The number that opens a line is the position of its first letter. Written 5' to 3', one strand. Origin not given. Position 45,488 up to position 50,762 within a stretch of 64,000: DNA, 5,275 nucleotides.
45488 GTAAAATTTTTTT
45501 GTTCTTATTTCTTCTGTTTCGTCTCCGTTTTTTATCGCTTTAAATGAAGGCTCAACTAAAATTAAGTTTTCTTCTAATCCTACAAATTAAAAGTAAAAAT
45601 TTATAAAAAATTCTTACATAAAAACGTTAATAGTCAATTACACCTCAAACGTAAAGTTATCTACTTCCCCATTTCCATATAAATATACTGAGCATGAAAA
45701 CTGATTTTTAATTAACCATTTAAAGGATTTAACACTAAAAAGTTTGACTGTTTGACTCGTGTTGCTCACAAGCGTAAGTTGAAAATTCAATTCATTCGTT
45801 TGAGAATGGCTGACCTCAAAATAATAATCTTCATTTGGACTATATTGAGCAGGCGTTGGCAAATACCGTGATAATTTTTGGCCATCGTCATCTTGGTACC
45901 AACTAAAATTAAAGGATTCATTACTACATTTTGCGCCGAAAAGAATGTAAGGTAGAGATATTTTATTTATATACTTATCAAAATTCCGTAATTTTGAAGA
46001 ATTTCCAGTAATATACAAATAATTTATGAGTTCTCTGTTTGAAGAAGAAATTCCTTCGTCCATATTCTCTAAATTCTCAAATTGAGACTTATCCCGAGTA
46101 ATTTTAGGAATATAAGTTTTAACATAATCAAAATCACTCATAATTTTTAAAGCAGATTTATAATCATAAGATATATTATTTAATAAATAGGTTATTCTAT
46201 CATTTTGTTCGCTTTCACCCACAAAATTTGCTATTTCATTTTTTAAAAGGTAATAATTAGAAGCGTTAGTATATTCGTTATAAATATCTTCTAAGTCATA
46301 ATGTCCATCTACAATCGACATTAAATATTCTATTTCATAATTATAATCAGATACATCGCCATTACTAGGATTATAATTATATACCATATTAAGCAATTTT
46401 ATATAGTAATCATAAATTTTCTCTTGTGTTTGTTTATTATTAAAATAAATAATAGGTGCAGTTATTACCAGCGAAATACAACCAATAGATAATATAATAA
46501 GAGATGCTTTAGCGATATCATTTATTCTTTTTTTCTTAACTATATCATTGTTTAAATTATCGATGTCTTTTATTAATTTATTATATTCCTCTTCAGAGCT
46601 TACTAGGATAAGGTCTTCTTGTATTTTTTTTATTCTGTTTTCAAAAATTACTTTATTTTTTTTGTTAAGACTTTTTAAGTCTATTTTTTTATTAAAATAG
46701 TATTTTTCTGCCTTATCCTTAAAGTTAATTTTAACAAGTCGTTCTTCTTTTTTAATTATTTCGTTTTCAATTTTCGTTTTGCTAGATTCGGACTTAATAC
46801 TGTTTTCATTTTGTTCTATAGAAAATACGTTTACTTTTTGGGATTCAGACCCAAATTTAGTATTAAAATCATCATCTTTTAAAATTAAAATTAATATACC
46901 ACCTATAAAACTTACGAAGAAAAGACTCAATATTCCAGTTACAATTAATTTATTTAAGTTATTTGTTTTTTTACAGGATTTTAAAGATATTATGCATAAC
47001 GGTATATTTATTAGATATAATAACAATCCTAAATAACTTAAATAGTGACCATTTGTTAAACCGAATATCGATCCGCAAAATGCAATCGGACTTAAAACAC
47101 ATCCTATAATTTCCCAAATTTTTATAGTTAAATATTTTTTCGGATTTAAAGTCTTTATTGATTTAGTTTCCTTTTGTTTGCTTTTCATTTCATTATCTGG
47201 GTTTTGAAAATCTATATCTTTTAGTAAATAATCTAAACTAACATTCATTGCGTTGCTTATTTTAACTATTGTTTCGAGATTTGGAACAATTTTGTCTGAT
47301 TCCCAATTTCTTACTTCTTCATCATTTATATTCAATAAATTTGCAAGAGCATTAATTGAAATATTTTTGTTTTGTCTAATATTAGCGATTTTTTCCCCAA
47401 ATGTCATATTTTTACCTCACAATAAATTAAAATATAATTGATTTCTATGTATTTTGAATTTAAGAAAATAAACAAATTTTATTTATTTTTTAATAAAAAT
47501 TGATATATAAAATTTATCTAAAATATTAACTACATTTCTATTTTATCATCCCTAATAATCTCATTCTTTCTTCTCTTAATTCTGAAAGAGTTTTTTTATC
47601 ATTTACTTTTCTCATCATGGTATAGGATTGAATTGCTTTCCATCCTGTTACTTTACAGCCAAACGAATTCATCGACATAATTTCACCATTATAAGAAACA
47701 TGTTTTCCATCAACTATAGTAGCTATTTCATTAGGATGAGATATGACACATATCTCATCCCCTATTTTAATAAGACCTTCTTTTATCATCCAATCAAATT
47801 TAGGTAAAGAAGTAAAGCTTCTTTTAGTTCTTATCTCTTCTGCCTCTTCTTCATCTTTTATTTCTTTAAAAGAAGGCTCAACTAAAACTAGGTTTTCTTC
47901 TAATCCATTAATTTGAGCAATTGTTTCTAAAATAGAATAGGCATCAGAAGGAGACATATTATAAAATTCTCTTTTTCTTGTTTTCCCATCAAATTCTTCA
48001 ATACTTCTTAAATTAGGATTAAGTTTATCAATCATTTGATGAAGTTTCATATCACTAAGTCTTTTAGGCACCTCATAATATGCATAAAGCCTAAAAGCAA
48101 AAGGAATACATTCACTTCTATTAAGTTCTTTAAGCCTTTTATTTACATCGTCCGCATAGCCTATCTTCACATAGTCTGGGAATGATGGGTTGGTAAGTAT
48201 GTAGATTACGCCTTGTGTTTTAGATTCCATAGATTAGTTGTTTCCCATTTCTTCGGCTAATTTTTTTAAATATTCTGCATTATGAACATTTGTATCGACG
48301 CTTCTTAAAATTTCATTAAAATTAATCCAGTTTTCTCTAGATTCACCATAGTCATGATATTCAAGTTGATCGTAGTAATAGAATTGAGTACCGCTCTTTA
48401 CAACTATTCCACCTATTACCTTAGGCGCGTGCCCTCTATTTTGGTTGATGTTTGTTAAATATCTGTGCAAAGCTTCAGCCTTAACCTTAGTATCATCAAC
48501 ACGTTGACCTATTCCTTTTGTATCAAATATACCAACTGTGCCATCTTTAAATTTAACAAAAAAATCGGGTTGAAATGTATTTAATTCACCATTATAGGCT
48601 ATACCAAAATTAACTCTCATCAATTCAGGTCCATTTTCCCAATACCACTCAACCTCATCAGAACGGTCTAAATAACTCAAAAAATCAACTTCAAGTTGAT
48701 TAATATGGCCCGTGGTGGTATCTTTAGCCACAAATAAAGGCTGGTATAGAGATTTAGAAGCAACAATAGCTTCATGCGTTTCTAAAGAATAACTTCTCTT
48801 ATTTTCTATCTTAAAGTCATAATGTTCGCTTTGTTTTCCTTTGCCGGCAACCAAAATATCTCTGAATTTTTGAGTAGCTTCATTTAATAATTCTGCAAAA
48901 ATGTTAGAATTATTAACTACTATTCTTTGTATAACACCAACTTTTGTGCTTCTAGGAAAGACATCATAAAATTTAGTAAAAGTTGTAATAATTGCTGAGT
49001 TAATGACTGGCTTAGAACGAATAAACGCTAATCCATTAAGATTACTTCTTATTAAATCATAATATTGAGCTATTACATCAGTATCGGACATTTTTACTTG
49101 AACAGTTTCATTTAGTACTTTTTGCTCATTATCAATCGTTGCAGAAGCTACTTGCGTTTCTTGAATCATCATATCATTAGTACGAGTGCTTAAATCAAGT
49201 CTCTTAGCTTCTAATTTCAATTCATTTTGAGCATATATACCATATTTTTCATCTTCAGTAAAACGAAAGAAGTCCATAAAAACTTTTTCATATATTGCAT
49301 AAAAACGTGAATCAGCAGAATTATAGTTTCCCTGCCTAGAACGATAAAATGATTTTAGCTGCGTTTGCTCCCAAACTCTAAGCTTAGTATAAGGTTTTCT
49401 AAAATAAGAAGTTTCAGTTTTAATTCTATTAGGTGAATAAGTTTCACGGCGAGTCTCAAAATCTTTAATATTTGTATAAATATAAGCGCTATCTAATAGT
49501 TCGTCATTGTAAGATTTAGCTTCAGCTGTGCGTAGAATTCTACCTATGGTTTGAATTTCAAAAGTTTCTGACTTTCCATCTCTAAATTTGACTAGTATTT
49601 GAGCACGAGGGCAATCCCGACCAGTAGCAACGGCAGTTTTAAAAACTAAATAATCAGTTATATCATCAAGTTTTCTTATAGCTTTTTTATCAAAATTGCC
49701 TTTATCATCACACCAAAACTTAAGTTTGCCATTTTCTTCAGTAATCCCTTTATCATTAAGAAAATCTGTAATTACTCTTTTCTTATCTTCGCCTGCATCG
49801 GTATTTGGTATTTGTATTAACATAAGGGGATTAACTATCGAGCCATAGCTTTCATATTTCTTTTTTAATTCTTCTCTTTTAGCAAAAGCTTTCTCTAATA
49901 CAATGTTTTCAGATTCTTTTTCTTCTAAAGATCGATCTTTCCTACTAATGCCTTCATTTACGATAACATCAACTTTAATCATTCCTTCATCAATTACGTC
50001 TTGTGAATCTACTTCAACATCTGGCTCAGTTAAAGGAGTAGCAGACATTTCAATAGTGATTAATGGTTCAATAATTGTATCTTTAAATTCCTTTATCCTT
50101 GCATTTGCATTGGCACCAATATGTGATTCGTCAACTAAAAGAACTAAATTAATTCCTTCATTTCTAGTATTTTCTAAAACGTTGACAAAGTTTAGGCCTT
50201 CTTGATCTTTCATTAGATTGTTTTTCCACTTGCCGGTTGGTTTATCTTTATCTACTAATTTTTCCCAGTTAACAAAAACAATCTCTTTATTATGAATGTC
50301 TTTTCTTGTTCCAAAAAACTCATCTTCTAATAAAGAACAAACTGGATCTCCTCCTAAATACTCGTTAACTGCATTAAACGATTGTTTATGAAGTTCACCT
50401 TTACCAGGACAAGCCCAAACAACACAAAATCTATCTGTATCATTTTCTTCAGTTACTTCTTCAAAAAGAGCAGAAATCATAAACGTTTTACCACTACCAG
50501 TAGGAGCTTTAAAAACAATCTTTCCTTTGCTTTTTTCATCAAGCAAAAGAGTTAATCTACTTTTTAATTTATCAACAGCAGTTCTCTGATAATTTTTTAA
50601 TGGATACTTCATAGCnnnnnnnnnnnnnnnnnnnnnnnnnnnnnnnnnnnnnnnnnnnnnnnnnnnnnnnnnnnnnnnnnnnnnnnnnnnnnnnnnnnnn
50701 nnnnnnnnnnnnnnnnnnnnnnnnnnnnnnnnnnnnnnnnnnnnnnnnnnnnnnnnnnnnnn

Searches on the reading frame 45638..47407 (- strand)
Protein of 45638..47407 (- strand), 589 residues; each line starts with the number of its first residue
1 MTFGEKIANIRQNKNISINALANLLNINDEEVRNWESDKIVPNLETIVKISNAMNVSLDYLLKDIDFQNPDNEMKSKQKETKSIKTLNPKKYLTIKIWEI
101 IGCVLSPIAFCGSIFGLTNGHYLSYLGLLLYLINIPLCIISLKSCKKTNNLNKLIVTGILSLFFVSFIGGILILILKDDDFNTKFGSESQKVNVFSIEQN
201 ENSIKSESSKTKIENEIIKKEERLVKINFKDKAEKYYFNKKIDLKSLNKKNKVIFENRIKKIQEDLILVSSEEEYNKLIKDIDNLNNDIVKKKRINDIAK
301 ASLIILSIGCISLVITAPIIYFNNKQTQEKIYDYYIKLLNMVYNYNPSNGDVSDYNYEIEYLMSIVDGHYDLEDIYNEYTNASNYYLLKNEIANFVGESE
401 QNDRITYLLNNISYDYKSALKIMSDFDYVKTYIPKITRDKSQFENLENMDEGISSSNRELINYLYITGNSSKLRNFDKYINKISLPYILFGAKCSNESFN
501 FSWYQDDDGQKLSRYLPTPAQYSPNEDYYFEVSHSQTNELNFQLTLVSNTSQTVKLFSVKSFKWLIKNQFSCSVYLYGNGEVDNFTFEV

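Call 58: search_protein_families(library=pfam, proteins=[window:45638-47407:-], max_evalue=0.001)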
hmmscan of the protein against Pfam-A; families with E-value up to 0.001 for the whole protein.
window:45638-47407:- (589 aa): 3 families
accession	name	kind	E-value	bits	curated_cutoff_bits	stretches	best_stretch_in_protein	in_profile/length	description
PF01381.28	HTH_3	-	5.6e-11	42.7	23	1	7-61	1-55/55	Helix-turn-helix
PF12844.13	HTH_19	-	1.2e-09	38.4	30.2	1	4-63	1-60/64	Helix-turn-helix domain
PF13443.12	HTH_26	-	0.00018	22.1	22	1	6-64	1-60/63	Cro/C1-type HTH DNA-binding domain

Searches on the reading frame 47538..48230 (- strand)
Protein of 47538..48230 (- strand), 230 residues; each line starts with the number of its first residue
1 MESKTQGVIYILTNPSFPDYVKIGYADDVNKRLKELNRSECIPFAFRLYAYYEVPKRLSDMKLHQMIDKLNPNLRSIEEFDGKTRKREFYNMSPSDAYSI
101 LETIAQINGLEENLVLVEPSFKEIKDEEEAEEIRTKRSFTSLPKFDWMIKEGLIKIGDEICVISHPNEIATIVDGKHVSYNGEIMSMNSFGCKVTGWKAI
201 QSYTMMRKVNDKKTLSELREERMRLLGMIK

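Call 58: search_protein_families(library=pfam, proteins=[window:47538-48230:-], max_evalue=0.001)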
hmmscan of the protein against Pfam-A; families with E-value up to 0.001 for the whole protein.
window:47538-48230:- (230 aa): 2 families
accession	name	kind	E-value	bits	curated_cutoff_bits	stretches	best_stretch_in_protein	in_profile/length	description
PF10544.15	T5orf172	-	1.3e-13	51.8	20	1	7-104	1-100/101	T5orf172 domain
PF13455.12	MUG113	-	1.1e-08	36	22.3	1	21-102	1-71/73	Meiotically up-regulated gene 113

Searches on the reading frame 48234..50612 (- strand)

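Call 58: search_protein_families(library=pfam, proteins=[window:48234-50612:-], max_evalue=0.001)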
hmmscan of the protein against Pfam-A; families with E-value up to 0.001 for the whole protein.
window:48234-50612:- (792 aa): 3 families
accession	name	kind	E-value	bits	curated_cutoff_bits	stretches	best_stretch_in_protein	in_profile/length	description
PF04851.21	ResIII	-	2.9e-16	60.3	22.5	1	3-193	2-162/164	Type III restriction enzyme, res subunit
PF18766.7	SWI2_SNF2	-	0.00011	22.4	26.7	1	8-198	1-160/221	SWI2/SNF2 ATPase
PF00270.35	DEAD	-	0.0007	19.8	26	0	29-121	14-107/167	DEAD/DEAH box helicase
